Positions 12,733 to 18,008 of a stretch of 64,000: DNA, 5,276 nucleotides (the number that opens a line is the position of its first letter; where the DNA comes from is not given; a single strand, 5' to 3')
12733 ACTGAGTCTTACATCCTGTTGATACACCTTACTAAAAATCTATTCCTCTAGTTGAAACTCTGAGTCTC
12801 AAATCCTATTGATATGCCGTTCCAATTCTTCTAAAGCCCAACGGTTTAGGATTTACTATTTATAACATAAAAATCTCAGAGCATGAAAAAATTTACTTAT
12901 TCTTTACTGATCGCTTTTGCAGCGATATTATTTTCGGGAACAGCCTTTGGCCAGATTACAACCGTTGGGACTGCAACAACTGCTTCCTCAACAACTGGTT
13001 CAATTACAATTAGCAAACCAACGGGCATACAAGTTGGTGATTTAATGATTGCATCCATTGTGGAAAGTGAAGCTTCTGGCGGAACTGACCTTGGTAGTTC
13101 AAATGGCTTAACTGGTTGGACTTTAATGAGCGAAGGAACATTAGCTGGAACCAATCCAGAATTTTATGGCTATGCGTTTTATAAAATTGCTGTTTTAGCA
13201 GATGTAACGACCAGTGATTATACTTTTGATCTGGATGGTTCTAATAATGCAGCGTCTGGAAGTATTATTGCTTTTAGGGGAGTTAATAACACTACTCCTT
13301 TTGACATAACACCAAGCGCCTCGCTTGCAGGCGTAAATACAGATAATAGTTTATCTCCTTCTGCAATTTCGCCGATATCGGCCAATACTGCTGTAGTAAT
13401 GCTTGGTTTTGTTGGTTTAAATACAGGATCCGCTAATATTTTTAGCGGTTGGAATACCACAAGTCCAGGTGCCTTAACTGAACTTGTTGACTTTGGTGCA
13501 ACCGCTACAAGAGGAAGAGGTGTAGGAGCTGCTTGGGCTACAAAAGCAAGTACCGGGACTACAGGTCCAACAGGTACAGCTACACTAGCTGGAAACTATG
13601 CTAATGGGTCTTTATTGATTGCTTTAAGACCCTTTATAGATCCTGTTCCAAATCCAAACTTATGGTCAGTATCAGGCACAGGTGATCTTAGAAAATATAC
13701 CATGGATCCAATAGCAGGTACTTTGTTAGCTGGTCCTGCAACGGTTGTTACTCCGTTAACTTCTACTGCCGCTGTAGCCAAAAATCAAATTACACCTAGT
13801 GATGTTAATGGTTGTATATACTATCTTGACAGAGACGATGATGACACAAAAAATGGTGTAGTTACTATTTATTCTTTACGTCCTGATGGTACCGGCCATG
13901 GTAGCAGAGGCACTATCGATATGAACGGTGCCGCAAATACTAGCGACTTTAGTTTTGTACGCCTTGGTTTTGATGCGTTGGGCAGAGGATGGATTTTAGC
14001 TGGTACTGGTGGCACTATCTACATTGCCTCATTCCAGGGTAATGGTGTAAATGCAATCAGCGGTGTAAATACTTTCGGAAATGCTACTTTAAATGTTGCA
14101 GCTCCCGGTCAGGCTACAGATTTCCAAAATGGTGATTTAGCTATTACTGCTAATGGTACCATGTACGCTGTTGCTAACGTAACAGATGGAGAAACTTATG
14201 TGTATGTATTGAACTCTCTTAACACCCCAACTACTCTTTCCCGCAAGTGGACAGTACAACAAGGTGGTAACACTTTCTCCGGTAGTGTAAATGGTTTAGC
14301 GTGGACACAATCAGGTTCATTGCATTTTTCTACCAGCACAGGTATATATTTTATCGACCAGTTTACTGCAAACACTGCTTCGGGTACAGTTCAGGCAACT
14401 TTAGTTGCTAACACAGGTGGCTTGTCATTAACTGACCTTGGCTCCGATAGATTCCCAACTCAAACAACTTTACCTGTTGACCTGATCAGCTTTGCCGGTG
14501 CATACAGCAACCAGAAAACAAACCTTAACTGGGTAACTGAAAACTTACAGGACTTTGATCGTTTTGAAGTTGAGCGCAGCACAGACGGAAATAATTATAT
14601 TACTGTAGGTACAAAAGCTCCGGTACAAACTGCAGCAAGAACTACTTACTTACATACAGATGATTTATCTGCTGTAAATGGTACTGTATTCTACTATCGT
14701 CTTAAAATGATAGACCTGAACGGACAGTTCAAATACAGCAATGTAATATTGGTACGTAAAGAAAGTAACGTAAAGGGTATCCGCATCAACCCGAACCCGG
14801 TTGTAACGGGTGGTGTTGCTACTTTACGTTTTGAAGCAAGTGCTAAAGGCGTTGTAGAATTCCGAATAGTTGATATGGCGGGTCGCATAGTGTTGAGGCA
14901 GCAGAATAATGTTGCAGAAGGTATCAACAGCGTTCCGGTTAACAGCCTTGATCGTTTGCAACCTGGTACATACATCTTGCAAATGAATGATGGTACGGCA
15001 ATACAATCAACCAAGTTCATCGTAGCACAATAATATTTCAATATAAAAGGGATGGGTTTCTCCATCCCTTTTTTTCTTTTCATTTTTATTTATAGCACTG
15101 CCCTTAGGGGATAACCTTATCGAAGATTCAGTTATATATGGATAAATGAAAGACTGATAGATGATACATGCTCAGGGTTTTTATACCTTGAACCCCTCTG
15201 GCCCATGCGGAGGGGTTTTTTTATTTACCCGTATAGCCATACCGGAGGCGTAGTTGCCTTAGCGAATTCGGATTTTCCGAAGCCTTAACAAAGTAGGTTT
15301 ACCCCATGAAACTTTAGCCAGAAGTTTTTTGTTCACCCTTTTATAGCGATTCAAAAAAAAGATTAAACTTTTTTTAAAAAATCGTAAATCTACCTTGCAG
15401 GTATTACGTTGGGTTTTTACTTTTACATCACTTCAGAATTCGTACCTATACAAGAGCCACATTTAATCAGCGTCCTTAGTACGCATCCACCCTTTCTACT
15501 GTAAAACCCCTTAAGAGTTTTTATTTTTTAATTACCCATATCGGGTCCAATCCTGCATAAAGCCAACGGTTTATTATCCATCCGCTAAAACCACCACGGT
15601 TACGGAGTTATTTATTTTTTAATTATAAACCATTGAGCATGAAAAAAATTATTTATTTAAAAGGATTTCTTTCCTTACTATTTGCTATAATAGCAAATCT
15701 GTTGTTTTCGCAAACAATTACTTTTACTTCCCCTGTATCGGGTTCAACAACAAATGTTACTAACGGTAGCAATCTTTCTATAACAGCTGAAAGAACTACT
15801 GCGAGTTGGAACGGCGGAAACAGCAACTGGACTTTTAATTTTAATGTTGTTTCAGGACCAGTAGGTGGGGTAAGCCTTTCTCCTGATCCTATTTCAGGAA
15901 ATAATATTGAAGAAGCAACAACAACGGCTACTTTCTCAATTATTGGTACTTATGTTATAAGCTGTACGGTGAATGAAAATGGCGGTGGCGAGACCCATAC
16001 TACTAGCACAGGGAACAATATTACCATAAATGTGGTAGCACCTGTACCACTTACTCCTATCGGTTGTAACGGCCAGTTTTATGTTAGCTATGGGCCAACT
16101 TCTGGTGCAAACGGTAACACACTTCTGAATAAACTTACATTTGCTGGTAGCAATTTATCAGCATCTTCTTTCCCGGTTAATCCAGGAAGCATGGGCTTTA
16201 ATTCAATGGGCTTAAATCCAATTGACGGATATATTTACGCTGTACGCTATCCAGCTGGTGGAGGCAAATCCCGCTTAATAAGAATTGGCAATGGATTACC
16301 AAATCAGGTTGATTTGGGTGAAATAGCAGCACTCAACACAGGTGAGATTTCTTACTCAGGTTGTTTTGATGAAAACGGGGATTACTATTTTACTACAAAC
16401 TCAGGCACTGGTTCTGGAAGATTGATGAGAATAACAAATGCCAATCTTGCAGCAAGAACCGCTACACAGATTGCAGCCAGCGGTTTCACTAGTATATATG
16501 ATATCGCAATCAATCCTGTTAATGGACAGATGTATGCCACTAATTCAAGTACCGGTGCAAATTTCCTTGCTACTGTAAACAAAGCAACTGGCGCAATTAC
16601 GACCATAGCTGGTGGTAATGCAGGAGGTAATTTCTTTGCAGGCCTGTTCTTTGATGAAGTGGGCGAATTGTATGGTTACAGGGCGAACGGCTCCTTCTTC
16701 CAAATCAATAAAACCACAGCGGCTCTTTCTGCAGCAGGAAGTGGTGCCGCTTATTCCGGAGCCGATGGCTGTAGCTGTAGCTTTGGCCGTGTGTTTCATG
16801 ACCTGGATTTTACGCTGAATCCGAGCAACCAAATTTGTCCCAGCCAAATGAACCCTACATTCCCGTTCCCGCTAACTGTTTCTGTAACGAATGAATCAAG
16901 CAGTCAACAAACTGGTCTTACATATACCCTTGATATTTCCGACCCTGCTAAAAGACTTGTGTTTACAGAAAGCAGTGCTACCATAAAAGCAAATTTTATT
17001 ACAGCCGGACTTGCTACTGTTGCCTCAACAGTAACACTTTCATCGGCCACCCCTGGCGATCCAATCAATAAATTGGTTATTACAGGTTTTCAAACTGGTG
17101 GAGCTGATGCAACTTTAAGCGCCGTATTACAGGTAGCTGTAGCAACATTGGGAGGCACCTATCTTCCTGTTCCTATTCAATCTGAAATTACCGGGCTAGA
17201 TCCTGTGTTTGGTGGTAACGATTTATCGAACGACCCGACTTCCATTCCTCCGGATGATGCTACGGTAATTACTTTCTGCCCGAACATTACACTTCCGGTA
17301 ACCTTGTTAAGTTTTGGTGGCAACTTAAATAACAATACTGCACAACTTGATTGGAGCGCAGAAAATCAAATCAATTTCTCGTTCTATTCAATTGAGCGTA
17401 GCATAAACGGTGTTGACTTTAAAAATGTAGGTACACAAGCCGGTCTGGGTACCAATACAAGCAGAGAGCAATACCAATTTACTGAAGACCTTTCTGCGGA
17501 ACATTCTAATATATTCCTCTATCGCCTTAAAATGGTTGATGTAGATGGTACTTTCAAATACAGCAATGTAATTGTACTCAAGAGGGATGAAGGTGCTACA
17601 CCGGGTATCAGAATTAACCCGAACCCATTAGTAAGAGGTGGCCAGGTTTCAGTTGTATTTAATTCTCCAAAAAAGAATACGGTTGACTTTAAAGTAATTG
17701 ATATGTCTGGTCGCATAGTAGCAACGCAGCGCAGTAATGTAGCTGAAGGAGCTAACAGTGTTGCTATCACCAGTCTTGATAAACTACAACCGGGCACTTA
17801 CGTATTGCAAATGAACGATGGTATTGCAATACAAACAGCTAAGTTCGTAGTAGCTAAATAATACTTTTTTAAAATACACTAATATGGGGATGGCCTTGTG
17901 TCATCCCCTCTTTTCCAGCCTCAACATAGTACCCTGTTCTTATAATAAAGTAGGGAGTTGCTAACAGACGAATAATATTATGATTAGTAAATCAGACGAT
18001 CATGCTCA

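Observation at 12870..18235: The element's seed is complementary to the start codons of the flanking T9SS genes (sRNA targeting, or paired recombination sites)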

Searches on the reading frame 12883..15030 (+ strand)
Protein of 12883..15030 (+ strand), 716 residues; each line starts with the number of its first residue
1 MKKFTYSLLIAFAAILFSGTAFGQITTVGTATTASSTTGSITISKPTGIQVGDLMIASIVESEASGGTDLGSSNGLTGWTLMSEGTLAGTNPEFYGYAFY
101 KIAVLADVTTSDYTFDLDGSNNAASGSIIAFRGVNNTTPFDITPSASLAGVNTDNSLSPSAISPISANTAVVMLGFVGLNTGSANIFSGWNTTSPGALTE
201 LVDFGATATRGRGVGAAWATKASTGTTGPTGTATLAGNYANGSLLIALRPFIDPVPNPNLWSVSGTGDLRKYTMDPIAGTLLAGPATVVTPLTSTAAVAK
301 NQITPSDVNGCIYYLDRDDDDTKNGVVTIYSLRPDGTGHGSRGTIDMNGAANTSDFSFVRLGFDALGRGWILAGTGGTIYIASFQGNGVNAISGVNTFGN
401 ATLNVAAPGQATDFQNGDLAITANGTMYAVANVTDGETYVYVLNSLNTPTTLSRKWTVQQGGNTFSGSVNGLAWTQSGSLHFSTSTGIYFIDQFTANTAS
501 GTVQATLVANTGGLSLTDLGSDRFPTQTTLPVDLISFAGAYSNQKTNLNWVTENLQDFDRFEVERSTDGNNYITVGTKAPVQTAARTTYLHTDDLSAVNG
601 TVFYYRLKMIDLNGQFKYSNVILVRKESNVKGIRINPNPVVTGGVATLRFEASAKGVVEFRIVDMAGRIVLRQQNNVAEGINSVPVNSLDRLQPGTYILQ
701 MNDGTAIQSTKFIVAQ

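Call 9: search_protein_families(library=pfam, proteins=[window:12883-15030:+], max_evalue=0.01)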
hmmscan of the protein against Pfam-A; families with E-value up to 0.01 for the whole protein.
window:12883-15030:+ (716 aa): 1 family
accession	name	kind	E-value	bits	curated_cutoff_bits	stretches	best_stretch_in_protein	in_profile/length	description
PF18962.6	Por_Secre_tail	-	5.8e-08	33.4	27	1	635-714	1-75/75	Secretion system C-terminal sorting domain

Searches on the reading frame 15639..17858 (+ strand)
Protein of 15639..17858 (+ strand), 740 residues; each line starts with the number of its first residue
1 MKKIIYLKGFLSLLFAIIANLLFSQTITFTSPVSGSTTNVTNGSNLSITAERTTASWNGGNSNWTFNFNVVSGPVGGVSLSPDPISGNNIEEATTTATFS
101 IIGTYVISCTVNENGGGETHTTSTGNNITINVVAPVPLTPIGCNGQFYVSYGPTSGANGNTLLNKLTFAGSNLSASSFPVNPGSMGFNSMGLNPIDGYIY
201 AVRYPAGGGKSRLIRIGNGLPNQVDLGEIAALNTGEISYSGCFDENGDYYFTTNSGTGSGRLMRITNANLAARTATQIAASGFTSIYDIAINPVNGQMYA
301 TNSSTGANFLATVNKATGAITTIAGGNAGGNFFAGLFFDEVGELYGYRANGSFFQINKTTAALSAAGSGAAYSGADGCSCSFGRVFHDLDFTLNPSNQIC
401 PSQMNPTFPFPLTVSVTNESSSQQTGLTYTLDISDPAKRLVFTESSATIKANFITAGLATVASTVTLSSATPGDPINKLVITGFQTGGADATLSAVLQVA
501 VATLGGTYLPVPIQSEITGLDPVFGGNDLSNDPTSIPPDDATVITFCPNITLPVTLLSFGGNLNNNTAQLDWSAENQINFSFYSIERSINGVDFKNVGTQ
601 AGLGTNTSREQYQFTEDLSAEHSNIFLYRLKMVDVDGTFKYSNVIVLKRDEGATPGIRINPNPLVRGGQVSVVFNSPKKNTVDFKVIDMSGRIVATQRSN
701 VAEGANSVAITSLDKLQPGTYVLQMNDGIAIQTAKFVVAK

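Call 9: search_protein_families(library=pfam, proteins=[window:15639-17858:+], max_evalue=0.01)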
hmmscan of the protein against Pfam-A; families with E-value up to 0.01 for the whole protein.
window:15639-17858:+ (740 aa): 2 families
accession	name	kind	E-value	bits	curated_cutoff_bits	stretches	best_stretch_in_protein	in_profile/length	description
PF21959.2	DUF6923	-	3.3e-18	66.8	27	1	160-380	10-232/234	Repeat of unknown function (DUF6923)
PF18962.6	Por_Secre_tail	-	8e-07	29.7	27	1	659-738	1-75/75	Secretion system C-terminal sorting domain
